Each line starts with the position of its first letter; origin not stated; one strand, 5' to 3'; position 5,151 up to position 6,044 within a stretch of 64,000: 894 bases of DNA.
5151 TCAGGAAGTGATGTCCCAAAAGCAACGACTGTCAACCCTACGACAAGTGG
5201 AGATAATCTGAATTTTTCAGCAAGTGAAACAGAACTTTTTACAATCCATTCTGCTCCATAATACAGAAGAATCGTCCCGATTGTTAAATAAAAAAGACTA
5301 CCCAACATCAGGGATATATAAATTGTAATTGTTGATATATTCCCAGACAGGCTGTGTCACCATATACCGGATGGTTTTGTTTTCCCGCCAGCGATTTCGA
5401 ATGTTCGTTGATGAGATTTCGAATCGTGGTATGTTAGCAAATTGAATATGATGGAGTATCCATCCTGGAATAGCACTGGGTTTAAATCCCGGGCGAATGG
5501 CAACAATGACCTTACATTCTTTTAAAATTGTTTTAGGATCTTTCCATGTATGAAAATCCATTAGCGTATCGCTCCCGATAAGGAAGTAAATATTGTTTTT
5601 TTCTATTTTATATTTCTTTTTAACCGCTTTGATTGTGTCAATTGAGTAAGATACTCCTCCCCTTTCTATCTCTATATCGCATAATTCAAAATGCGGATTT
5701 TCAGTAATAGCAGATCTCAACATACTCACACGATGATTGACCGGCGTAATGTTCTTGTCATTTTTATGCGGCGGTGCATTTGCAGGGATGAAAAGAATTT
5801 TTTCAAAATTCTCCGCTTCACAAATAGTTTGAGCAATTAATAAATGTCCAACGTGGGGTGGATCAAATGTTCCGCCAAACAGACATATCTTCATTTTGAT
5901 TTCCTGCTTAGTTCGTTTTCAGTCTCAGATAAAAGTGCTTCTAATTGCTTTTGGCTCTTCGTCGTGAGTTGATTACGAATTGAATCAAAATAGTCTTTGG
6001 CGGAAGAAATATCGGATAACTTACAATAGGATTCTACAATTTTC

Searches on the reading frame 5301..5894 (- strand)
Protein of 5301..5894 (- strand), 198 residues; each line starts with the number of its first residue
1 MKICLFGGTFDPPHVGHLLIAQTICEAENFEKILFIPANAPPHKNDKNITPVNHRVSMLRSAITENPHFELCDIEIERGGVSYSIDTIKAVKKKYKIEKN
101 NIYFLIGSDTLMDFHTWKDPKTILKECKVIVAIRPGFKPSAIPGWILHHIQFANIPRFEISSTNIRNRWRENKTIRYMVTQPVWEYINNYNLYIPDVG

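Call 36: search_protein_families(library=pfam, proteins=[window:5301-5894:-], max_evalue=0.001)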
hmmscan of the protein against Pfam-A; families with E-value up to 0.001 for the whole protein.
window:5301-5894:- (198 aa): 1 family
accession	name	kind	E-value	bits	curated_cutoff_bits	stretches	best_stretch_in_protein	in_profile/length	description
PF01467.32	CTP_transf_like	-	1.3e-29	103.5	21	1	5-168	1-133/133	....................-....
